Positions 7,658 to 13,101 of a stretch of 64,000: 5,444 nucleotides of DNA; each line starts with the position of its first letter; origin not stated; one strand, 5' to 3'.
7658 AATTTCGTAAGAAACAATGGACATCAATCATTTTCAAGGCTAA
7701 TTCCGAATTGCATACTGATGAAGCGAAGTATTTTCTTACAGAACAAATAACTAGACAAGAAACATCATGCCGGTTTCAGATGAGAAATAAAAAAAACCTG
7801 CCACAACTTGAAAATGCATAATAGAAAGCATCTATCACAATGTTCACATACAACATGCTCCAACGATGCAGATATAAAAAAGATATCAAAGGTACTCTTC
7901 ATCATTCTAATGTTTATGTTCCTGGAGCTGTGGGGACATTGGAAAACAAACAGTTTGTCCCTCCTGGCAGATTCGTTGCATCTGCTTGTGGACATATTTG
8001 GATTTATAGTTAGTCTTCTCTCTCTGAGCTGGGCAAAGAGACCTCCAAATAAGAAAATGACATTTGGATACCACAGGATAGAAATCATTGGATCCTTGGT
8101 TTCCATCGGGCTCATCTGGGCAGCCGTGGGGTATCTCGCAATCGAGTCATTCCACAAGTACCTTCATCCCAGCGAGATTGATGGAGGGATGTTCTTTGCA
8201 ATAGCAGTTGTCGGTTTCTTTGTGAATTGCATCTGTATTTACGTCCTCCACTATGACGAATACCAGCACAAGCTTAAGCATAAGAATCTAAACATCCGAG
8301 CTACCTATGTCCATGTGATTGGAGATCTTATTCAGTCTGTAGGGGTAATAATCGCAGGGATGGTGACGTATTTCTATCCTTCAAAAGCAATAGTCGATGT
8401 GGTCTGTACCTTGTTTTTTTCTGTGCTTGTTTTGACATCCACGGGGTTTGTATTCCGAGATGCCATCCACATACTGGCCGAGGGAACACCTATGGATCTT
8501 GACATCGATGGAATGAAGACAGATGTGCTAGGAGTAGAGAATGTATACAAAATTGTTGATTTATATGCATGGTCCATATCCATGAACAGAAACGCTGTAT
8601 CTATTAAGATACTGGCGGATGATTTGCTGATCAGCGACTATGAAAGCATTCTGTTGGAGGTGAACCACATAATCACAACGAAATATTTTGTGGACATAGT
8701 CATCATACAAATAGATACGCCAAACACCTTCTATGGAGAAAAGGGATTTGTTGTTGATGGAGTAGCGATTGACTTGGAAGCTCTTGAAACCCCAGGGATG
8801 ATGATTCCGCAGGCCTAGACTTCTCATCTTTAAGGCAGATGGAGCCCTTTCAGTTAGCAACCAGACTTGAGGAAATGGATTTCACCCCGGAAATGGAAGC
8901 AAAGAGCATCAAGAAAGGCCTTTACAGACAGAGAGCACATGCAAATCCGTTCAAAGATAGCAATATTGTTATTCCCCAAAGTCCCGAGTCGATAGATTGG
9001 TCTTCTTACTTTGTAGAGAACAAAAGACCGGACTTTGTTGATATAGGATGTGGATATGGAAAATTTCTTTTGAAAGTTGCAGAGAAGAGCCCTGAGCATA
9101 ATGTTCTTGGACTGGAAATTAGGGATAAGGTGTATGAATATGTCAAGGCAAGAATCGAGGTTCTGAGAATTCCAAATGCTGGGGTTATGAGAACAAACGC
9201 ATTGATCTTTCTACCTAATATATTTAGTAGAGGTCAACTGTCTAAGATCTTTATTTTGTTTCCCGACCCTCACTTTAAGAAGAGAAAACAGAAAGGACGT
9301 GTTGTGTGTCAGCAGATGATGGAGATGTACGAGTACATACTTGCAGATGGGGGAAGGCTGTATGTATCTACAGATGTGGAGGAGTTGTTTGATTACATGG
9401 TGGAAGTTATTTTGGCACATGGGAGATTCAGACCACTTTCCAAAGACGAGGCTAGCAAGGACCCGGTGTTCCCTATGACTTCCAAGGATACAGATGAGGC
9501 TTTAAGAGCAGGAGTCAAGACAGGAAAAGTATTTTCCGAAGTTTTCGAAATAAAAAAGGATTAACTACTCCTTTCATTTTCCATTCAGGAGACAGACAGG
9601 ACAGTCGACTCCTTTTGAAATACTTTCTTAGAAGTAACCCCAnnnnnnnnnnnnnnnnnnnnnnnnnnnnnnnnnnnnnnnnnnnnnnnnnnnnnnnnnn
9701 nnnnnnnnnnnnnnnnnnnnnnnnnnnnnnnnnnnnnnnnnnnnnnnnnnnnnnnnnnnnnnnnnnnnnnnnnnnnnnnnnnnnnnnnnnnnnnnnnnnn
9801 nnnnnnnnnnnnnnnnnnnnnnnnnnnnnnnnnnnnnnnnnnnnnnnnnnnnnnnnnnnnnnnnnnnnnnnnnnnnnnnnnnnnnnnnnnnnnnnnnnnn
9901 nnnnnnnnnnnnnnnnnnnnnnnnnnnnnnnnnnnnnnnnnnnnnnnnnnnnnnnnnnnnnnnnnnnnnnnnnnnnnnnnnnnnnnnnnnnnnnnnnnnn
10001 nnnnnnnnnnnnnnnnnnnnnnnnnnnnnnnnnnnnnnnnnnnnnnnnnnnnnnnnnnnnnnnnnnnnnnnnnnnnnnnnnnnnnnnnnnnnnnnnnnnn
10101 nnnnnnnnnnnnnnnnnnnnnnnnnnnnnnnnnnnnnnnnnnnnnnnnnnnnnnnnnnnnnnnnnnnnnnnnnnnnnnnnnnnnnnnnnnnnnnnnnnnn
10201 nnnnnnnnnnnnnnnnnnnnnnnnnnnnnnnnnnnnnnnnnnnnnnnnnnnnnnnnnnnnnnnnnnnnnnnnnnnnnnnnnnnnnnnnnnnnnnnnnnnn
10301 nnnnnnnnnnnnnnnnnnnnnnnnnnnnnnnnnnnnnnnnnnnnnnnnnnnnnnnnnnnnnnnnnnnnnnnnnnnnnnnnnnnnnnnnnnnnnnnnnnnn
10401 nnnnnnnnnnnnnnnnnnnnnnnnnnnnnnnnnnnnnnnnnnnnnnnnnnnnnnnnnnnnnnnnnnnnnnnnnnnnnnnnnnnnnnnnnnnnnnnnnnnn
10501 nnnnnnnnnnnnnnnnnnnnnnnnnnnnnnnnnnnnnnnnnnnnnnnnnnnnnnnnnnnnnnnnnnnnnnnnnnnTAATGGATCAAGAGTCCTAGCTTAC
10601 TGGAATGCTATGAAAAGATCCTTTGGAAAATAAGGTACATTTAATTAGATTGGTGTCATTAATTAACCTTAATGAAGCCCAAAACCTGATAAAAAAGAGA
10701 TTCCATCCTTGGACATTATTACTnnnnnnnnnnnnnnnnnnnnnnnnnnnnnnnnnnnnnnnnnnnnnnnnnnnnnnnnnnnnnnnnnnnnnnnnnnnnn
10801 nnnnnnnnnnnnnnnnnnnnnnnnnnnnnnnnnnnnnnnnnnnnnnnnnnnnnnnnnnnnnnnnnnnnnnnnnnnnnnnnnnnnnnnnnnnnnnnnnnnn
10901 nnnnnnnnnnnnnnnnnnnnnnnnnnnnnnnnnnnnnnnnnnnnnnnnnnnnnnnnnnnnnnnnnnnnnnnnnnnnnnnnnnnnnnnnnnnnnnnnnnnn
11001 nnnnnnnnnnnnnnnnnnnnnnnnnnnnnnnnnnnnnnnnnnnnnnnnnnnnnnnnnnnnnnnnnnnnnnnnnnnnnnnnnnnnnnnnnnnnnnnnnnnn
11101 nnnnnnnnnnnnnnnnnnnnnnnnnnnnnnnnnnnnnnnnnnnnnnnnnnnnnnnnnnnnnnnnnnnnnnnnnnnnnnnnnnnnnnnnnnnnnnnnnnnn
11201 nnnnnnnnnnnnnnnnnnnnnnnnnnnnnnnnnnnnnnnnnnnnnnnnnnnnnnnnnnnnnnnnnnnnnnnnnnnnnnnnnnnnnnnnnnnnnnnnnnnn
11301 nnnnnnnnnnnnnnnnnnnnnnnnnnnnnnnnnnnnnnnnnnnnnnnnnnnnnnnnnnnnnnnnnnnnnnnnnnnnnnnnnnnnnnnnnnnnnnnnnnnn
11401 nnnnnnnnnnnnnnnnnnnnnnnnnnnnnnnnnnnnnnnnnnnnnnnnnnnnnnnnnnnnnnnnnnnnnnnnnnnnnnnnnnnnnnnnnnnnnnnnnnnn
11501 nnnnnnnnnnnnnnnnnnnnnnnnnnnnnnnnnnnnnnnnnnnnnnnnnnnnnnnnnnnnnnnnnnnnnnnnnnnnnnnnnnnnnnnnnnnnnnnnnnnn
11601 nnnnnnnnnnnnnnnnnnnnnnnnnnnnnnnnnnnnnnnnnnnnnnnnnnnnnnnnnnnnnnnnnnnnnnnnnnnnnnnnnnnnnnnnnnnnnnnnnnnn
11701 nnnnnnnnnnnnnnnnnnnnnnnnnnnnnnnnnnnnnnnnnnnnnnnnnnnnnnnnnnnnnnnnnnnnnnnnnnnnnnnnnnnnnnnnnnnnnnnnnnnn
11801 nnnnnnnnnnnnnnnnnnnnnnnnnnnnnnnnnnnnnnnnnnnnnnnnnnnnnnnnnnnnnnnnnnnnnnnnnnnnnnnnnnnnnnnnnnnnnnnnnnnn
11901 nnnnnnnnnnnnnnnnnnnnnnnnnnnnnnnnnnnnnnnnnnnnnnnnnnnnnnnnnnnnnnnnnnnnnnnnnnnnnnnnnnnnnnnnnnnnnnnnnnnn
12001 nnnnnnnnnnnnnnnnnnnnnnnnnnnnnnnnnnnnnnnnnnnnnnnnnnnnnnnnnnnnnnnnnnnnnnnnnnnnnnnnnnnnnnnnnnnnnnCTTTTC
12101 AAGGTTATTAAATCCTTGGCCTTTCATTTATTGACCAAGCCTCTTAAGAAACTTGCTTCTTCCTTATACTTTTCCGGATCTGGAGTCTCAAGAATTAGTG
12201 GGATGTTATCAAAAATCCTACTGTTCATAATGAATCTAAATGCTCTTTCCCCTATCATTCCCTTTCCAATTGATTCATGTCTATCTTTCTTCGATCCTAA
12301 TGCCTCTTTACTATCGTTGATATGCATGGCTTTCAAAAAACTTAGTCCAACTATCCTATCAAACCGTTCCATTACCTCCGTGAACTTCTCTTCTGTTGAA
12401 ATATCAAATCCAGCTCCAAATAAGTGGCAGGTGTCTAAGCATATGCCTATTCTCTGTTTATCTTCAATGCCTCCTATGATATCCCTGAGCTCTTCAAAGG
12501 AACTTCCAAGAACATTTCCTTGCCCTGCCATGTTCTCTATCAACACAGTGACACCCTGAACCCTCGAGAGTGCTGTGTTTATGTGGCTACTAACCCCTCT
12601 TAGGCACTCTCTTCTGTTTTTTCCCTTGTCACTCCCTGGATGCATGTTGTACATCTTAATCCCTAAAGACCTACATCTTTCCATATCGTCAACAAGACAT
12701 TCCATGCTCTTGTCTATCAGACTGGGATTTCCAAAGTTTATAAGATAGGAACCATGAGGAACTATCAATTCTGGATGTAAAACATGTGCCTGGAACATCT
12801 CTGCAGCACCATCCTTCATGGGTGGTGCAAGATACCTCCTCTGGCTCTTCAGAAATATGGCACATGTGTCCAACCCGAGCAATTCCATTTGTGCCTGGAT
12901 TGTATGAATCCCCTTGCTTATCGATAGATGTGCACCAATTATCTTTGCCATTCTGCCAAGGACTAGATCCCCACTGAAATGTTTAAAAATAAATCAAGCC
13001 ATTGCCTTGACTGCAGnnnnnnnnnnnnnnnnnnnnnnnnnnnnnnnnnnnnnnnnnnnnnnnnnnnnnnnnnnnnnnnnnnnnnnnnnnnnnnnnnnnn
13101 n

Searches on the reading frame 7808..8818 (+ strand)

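Call 3: search_protein_families(library=pfam, proteins=[window:7808-8818:+], max_evalue=0.01)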
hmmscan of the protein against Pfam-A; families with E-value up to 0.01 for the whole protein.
window:7808-8818:+ (336 aa): 2 families
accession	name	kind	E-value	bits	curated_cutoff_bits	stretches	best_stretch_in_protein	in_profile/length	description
PF01545.26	Cation_efflux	-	4.3e-46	157.6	26.6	1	30-223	5-197/198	Cation efflux family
PF16916.11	ZT_dimer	-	2.8e-06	27.7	26.7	1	230-303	3-76/78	Dimerisation domain of Zinc Transporter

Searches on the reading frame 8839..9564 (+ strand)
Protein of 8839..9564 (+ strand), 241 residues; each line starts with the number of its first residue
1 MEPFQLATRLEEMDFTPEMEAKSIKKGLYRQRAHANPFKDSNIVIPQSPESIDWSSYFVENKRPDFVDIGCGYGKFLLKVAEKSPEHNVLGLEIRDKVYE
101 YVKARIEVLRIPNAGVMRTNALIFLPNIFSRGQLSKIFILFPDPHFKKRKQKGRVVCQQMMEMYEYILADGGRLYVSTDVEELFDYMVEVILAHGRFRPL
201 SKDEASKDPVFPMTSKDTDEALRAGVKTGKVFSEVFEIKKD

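Call 3: search_protein_families(library=pfam, proteins=[window:8839-9564:+], max_evalue=0.01)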
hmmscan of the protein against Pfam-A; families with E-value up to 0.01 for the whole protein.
window:8839-9564:+ (241 aa): 7 families
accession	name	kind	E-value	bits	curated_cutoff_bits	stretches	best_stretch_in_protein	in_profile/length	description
PF02390.23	Methyltransf_4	-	6e-46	156.5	24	1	63-224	2-163/173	Putative methyltransferase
PF05175.20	MTS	-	8.7e-06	25.9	23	1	61-176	30-138/170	Methyltransferase small domain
PF13649.12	Methyltransf_25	-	4.2e-05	24.6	27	1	67-121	2-55/97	Methyltransferase domain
PF05958.17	tRNA_U5-meth_tr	-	0.0011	18.5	23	1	27-121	170-258/357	tRNA (Uracil-5-)-methyltransferase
PF13847.12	Methyltransf_31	-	0.003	17.7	27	1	66-117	7-59/145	Methyltransferase domain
PF08242.18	Methyltransf_12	-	0.0046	18.1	30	0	67-108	1-42/98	Methyltransferase domain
PF08241.18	Methyltransf_11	-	0.0052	17.8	21.2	0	67-107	1-39/95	Methyltransferase domain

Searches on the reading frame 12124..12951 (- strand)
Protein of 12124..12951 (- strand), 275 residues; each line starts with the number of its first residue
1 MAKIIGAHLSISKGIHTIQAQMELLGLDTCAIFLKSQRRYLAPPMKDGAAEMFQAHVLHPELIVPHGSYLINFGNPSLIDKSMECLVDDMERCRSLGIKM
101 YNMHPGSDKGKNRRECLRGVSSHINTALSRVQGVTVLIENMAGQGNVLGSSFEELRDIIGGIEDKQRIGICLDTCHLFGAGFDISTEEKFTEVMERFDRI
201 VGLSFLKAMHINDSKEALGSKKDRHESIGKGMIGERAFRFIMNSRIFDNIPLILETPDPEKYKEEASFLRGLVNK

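Call 3: search_protein_families(library=pfam, proteins=[window:12124-12951:-], max_evalue=0.01)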
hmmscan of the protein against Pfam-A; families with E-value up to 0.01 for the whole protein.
window:12124-12951:- (275 aa): 1 family
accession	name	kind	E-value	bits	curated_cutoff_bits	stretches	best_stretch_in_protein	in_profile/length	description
PF01261.30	AP_endonuc_2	-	2.6e-54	185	31.1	1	25-270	7-247/249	Xylose isomerase-like TIM barrel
